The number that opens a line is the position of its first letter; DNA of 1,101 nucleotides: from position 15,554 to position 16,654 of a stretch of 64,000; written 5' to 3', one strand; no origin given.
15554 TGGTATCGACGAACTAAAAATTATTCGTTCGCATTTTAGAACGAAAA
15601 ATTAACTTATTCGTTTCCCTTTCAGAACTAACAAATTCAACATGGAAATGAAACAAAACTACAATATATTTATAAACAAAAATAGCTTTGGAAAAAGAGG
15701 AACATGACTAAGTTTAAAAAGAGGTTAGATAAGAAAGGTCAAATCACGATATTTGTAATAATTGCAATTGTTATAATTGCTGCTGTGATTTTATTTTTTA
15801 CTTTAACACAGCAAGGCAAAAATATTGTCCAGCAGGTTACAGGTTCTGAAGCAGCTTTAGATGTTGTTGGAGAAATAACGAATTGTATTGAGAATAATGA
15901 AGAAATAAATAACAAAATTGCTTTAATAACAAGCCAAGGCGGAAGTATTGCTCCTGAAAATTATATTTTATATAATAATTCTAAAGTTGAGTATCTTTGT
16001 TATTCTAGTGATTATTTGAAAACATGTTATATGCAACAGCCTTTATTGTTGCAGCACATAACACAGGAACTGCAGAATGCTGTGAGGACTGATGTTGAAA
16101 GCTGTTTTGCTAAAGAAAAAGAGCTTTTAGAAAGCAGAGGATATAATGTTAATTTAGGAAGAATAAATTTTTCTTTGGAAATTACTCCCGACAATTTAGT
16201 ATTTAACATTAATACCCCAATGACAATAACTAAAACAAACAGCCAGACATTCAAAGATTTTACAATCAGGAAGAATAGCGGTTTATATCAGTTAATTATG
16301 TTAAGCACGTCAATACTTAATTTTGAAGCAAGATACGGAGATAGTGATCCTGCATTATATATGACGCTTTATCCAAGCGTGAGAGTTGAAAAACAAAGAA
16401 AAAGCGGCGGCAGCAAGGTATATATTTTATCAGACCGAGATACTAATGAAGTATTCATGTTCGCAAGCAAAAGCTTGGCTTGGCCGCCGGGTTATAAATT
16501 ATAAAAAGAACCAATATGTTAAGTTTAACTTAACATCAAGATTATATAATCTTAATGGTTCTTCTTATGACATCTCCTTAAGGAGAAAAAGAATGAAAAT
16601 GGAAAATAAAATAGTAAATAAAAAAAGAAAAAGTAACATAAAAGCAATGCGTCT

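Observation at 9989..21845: Tandemly duplicated, diverged surface module: pilin-like protein plus giant Cys-rich membrane protein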

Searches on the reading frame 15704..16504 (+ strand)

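Call 12: search_protein_families(library=pfam, proteins=[window:15704-16504:+], max_evalue=0.1)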
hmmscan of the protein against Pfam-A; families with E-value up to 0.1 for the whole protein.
window:15704-16504:+ (266 aa): 0 families

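Call 13: search_protein_families(library=ncbifam, proteins=[window:15704-16504:+], max_evalue=0.1)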
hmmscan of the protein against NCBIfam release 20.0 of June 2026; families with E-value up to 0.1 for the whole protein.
window:15704-16504:+ (266 aa): 5 families
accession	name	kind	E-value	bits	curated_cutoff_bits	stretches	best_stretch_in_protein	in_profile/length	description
NF005247.0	PRK06758.1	equivalog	0.0043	17.2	233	1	15-80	8-71/128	hypothetical protein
NF038334.1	malate_HK_MalK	exception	0.024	13.3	800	1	5-44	2-41/533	malate sensor histidine kinase MalK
NF042931.1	SAG1386_EF1546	equivalog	0.03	14.4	80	1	13-47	30-65/158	SAG1386/EF1546 family surface-associated protein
NF005269.0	PRK06771.1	equivalog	0.031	14.9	90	1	16-82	3-69/97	hypothetical protein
NF045822.1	PgAcgDacpgdA2_Bac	equivalog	0.095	12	400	0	10-65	3-58/274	peptidoglycan-N-acetylglucosamine deacetylase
